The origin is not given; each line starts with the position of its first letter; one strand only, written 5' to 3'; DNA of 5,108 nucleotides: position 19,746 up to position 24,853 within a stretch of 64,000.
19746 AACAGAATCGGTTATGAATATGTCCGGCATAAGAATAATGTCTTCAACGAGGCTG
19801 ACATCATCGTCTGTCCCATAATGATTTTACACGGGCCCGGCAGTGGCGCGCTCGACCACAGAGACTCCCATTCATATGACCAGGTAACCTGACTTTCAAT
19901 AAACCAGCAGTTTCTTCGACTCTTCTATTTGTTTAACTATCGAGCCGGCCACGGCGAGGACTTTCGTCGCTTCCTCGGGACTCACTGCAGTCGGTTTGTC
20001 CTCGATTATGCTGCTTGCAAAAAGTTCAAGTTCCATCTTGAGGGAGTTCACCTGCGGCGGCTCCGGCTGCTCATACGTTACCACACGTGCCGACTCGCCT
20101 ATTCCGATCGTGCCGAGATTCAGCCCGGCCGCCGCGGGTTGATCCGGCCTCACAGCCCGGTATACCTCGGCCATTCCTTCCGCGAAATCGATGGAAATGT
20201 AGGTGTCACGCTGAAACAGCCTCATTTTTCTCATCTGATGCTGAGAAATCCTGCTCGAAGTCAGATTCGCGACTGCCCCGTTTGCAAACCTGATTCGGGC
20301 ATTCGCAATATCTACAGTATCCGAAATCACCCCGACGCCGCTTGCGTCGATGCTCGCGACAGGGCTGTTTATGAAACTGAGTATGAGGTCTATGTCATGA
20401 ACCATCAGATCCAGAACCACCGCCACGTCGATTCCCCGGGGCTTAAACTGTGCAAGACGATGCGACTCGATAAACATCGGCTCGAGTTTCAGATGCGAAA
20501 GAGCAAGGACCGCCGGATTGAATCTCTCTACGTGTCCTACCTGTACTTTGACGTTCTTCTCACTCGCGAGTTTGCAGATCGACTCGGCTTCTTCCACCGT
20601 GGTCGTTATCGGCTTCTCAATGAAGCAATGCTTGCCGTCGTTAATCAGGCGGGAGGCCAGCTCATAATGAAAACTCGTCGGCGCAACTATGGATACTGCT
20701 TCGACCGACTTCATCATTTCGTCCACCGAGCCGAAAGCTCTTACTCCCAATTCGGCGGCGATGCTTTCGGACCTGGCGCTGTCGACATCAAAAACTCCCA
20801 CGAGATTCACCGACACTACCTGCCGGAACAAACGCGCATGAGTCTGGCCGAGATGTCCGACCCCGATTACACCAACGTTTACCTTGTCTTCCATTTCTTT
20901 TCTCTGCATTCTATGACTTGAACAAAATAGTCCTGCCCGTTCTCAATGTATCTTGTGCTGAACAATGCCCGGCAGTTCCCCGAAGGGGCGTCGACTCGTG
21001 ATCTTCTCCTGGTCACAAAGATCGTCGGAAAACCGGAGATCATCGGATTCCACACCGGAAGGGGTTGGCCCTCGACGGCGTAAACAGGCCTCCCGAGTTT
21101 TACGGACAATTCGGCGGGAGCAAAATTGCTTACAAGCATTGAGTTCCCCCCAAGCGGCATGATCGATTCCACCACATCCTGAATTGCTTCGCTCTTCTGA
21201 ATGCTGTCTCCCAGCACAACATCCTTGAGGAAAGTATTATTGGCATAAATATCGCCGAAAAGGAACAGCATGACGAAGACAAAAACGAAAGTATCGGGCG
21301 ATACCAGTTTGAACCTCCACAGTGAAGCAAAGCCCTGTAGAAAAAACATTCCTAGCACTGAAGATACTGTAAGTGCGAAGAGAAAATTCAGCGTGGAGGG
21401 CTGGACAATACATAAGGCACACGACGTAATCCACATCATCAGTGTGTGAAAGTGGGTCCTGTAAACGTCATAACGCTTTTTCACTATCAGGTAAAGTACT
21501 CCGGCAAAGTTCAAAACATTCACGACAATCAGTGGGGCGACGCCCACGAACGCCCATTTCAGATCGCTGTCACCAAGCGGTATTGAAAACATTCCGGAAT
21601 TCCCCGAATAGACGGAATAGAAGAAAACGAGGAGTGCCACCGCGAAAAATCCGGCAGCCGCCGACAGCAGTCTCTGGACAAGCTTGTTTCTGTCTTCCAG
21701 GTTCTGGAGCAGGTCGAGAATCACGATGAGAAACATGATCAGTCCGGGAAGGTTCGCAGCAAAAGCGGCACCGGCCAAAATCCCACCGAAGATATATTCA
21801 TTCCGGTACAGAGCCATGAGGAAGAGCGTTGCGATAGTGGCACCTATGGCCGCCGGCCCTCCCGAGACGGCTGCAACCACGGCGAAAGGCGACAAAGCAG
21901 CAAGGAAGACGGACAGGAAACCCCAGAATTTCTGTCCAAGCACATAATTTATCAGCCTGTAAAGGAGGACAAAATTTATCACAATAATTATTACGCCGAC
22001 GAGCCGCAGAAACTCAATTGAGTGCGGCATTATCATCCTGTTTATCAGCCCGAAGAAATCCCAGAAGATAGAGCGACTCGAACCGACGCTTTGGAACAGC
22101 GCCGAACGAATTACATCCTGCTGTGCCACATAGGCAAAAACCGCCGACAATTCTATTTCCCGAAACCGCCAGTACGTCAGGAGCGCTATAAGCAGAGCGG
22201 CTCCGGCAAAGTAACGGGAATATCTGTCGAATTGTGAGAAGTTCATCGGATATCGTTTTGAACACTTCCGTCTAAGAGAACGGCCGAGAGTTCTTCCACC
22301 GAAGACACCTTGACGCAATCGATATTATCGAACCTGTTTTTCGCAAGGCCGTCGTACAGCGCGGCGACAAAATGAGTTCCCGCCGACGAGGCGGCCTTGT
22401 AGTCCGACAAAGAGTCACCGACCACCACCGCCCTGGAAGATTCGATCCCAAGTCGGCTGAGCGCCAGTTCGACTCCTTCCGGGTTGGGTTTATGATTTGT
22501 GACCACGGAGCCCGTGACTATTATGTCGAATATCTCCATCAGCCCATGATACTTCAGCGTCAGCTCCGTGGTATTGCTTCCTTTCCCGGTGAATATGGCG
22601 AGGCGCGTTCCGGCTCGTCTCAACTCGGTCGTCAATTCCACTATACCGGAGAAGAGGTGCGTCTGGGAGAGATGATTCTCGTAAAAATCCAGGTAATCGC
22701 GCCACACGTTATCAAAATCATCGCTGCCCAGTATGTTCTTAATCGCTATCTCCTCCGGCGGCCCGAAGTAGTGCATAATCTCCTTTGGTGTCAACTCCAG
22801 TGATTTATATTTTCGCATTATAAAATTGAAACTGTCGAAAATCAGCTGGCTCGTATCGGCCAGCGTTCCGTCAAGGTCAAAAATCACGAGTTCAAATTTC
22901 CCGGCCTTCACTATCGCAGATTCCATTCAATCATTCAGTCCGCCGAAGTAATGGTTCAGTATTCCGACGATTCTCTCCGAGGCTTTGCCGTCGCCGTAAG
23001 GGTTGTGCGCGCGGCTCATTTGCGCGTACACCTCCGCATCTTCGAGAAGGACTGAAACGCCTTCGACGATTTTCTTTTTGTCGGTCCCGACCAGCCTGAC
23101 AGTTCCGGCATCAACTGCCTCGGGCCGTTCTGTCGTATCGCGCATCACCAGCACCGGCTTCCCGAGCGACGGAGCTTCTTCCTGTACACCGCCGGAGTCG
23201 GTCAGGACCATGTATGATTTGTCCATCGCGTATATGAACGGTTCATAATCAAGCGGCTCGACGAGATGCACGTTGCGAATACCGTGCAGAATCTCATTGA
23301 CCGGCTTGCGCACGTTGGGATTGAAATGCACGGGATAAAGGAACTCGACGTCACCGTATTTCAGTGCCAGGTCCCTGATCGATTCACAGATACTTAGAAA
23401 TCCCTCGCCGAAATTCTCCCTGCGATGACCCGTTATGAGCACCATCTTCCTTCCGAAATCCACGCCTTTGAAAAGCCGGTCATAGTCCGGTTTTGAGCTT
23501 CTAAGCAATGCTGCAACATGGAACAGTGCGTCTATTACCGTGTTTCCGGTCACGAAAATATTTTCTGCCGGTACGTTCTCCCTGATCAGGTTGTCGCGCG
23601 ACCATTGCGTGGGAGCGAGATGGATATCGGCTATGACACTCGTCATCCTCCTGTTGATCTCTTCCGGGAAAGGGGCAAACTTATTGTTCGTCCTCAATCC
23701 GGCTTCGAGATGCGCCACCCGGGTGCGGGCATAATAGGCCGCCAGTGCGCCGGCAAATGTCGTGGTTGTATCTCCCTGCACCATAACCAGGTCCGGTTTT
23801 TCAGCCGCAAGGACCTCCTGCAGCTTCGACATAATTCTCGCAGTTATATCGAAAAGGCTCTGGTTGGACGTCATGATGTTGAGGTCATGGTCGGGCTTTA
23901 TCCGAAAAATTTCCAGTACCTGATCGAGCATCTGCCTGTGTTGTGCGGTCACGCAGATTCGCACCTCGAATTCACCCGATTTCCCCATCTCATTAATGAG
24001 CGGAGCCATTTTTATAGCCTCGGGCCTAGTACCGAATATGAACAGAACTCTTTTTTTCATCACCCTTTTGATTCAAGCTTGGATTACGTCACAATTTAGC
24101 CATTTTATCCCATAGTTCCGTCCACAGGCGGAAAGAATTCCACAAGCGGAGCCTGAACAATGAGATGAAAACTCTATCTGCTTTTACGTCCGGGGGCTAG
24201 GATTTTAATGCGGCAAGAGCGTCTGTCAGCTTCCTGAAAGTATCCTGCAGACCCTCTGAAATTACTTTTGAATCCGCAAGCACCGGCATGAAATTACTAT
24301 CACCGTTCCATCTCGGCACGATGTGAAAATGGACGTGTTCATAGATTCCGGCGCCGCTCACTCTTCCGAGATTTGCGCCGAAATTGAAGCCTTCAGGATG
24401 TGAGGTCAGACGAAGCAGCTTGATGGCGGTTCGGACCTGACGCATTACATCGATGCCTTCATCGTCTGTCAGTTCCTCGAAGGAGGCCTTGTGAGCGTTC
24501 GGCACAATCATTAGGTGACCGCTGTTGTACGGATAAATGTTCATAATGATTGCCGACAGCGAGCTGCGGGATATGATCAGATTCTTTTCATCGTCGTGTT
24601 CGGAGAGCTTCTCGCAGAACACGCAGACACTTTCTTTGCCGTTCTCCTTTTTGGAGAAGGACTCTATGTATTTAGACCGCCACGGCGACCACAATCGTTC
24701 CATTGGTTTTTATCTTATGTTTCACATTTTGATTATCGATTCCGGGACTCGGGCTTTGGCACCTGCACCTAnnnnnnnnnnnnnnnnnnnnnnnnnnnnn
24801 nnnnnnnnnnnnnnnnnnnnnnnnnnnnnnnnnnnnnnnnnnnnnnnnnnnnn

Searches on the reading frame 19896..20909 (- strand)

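Call 86: search_protein_families(library=pfam, proteins=[window:19896-20909:-], max_evalue=0.001)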
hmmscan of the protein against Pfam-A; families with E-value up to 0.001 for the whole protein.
window:19896-20909:- (337 aa): 5 families
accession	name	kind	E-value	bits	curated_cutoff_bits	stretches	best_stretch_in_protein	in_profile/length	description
PF01408.29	GFO_IDH_MocA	-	2.2e-32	112.7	24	1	10-126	1-120/120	Oxidoreductase family, NAD-binding Rossmann fold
PF22725.1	GFO_IDH_MocA_C3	-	1.3e-09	38.6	27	1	163-226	44-110/124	GFO/IDH/MocA C-terminal domain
PF02629.25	CoA_binding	-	1.2e-05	26.4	22.3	1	9-91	3-86/97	CoA binding domain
PF02894.22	GFO_IDH_MocA_C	-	5.5e-05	23.5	22.9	0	291-333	173-215/218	Oxidoreductase family, C-terminal alpha/beta domain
PF02826.25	2-Hacid_dh_C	-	0.0002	21.2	25.1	1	10-78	37-101/178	D-isomer specific 2-hydroxyacid dehydrogenase, NAD binding domain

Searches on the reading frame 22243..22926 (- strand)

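Call 86: search_protein_families(library=pfam, proteins=[window:22243-22926:-], max_evalue=0.001)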
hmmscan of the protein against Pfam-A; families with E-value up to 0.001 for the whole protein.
window:22243-22926:- (227 aa): 4 families
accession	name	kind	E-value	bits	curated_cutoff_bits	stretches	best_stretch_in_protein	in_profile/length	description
PF13419.12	HAD_2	-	9.7e-44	150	23.8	1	14-188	1-177/178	Haloacid dehalogenase-like hydrolase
PF00702.32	Hydrolase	-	5.7e-28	99.1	26.4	1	12-183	2-191/191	haloacid dehalogenase-like hydrolase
PF12710.13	HAD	-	1.6e-10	42.2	27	1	14-179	1-188/189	haloacid dehalogenase-like hydrolase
PF13242.12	Hydrolase_like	-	1.4e-08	34.9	22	1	145-188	3-47/75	HAD-hyrolase-like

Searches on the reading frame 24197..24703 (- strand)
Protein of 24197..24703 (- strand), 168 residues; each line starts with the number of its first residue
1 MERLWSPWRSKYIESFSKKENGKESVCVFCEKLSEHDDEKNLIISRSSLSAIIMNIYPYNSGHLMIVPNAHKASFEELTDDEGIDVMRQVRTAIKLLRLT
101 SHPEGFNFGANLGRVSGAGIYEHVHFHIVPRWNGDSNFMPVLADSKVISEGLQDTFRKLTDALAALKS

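Call 86: search_protein_families(library=pfam, proteins=[window:24197-24703:-], max_evalue=0.001)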
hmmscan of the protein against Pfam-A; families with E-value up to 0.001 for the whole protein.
window:24197-24703:- (168 aa): 3 families
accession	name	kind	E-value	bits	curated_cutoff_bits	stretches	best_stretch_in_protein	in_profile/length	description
PF01230.28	HIT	-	1.5e-10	42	21.5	1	42-131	7-95/98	HIT domain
PF04677.20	CwfJ_C_1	-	2.9e-06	27.6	21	1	18-96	5-80/122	Protein similar to CwfJ C-terminus 1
PF11969.13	DcpS_C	-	9e-06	26.6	24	1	27-129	2-100/114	Scavenger mRNA decapping enzyme C-term binding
